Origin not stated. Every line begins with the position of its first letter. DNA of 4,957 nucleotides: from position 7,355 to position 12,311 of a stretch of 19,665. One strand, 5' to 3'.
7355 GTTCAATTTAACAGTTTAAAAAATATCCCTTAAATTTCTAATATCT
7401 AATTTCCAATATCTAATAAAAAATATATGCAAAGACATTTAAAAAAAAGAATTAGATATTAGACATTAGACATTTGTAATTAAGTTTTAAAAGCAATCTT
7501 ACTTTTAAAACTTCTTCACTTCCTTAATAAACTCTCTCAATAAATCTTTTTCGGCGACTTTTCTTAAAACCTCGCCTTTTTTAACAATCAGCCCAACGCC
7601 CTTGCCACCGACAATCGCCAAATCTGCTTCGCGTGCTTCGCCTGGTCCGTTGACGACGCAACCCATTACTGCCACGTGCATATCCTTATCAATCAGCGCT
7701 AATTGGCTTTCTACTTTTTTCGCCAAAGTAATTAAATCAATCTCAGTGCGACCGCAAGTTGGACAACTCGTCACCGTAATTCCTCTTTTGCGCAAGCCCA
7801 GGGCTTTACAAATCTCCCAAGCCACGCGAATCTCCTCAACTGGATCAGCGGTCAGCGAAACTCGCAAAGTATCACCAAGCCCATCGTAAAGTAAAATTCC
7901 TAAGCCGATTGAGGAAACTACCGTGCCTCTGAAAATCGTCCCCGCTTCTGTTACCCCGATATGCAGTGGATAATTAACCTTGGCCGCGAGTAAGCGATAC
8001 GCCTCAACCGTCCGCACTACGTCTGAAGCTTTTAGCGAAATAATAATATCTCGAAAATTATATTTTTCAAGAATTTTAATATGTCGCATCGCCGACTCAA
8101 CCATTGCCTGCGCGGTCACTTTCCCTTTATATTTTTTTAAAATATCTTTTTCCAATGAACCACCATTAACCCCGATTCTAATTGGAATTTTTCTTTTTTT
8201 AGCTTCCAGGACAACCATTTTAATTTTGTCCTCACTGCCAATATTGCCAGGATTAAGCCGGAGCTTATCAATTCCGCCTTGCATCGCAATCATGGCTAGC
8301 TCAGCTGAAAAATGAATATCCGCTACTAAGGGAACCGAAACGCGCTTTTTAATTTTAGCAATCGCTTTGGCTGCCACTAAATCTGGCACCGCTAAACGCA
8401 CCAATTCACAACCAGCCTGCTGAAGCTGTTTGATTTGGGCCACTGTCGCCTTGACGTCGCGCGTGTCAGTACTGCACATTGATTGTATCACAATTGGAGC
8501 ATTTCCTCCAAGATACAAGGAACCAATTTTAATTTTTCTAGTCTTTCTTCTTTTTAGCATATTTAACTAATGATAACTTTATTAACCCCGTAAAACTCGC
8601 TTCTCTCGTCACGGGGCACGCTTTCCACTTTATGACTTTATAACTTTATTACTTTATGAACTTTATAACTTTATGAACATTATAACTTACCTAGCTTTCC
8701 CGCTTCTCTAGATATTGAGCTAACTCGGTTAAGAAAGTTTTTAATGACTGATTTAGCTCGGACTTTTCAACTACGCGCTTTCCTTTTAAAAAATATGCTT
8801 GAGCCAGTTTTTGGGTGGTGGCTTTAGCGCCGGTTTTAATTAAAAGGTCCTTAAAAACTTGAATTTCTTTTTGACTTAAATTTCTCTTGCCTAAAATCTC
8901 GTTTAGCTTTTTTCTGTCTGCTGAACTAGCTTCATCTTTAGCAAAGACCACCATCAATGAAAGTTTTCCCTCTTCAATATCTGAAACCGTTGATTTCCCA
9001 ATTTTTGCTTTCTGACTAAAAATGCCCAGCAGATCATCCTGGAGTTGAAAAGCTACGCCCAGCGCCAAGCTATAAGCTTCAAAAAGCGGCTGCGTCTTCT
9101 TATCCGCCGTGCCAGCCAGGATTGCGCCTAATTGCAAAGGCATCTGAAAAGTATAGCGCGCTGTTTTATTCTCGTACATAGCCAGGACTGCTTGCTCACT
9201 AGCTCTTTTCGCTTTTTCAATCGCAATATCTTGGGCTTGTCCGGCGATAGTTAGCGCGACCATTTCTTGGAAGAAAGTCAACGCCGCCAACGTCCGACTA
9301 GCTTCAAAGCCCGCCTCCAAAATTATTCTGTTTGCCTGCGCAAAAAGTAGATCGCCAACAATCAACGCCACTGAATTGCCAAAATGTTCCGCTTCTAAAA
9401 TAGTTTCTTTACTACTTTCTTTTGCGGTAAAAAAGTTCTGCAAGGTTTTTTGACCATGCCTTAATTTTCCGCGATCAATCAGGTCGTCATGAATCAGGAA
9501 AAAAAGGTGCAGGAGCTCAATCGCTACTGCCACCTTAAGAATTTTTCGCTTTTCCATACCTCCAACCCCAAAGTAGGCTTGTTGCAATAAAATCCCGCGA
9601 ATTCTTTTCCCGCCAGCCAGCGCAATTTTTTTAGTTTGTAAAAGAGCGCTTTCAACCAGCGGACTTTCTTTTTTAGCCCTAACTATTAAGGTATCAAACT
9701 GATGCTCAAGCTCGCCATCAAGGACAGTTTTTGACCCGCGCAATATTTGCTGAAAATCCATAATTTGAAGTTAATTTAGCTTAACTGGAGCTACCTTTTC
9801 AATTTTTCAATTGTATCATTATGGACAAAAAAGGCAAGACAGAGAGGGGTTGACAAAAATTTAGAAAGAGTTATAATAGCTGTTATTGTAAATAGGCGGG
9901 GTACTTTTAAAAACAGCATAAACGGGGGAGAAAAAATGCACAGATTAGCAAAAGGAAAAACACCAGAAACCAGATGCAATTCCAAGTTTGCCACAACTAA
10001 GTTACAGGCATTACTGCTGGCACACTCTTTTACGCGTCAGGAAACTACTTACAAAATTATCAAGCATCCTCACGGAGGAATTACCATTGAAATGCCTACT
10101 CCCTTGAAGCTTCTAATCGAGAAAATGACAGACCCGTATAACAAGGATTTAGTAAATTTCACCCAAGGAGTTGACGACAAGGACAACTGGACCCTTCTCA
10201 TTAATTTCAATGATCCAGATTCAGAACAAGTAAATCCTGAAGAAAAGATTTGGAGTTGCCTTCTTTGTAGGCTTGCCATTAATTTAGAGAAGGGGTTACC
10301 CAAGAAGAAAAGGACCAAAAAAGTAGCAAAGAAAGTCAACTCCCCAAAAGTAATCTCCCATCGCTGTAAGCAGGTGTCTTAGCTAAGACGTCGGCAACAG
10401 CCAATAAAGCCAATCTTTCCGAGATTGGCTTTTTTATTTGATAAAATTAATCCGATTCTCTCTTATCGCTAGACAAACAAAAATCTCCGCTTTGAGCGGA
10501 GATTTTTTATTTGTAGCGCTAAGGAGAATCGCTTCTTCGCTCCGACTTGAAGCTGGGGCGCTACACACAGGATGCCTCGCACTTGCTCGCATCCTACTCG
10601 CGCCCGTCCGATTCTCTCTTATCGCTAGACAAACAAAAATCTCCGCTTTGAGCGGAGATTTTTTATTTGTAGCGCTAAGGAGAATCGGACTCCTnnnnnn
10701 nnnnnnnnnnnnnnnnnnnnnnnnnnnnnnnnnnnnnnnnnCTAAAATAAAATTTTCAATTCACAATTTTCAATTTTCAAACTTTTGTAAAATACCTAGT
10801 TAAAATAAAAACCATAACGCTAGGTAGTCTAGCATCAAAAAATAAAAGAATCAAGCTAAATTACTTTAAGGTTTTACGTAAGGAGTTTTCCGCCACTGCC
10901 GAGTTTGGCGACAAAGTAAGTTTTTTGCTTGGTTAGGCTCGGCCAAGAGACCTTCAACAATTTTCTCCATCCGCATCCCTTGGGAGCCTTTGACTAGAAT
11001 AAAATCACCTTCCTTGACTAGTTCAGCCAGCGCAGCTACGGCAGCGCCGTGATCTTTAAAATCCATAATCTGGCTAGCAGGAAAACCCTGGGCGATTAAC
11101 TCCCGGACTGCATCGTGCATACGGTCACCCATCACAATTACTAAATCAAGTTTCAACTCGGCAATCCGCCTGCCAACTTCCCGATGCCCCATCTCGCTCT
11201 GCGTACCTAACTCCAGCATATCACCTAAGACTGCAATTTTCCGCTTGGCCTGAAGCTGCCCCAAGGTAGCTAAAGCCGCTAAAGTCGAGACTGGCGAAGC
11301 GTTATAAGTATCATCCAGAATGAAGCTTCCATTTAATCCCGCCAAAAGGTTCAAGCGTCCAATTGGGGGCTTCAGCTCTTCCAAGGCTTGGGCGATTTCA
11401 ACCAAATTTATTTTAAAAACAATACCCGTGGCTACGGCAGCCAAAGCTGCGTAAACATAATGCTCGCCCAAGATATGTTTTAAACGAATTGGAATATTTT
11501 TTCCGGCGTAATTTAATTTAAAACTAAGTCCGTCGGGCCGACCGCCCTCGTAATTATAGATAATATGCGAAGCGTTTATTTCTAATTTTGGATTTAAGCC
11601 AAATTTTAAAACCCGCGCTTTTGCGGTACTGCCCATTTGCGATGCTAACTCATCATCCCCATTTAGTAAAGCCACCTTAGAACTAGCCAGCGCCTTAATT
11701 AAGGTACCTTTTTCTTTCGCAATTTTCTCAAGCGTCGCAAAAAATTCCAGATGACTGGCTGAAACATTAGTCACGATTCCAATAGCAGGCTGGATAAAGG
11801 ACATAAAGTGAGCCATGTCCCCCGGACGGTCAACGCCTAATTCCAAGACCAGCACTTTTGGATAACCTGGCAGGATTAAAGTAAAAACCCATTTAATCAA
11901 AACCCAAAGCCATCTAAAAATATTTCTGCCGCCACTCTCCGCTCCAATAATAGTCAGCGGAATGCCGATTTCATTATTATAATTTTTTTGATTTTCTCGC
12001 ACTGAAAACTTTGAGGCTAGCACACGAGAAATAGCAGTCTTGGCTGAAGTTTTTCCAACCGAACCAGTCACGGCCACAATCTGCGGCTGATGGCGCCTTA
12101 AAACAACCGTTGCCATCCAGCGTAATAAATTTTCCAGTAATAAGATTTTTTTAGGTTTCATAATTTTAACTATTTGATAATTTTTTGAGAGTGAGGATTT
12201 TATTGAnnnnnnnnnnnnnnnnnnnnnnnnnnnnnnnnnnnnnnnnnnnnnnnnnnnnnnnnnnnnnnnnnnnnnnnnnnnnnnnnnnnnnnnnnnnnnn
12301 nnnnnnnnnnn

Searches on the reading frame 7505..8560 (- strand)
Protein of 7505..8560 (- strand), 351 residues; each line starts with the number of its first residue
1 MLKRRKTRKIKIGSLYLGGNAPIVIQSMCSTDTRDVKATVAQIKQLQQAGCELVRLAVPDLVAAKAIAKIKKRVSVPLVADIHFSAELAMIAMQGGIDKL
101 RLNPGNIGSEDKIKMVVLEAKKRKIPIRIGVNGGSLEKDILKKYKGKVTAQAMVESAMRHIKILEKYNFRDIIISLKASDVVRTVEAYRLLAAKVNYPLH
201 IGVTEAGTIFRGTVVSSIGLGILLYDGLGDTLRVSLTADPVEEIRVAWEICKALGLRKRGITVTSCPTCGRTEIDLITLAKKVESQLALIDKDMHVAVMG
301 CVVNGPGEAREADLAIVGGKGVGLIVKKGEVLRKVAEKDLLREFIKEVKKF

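Call 68: search_protein_families(library=pfam, proteins=[window:7505-8560:-], max_evalue=0.0001)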
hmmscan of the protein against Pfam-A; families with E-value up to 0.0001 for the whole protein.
window:7505-8560:- (351 aa): 1 family
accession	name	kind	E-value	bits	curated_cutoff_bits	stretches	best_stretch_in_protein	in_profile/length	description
PF04551.19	GcpE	-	7.2e-150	499.2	32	1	7-350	1-343/343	GcpE protein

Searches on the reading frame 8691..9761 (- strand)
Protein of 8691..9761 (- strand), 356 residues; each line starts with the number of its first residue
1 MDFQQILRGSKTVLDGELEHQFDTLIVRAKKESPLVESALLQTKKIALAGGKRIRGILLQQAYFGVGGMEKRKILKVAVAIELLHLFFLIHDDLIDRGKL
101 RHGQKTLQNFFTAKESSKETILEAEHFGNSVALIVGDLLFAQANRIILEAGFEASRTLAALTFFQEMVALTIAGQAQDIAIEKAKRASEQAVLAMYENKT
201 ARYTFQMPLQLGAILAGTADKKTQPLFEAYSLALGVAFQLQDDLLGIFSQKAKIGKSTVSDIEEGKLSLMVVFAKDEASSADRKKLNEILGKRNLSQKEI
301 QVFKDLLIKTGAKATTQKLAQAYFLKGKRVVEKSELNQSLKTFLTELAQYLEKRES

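Call 68: search_protein_families(library=pfam, proteins=[window:8691-9761:-], max_evalue=0.0001)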
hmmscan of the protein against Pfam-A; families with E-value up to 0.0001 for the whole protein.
window:8691-9761:- (356 aa): 1 family
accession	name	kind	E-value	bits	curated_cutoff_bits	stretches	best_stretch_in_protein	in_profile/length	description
PF00348.22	polyprenyl_synt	-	1.5e-54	185.4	27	1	45-301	10-245/251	Polyprenyl synthetase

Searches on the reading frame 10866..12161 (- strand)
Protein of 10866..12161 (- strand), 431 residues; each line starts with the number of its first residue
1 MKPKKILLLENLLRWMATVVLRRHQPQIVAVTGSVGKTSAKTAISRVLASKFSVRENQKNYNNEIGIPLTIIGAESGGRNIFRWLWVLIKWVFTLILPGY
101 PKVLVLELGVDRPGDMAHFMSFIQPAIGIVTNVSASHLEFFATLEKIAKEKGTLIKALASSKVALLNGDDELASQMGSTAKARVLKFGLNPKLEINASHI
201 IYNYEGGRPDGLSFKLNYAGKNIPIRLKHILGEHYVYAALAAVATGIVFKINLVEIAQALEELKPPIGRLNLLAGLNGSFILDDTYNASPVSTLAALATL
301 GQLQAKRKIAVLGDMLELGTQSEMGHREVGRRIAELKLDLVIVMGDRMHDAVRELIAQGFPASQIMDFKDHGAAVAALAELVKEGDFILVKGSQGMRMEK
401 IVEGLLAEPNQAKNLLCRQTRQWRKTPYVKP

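Call 68: search_protein_families(library=pfam, proteins=[window:10866-12161:-], max_evalue=0.0001)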
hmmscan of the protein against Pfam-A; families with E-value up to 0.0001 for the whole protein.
window:10866-12161:- (431 aa): 2 families
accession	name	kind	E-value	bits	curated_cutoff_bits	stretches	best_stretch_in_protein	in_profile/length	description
PF08245.18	Mur_ligase_M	-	1.7e-29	103.7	24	1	102-245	58-199/200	Mur ligase middle domain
PF02875.26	Mur_ligase_C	-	1.7e-20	74.5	28.4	1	268-393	1-126/127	Mur ligase, glutamate ligase domain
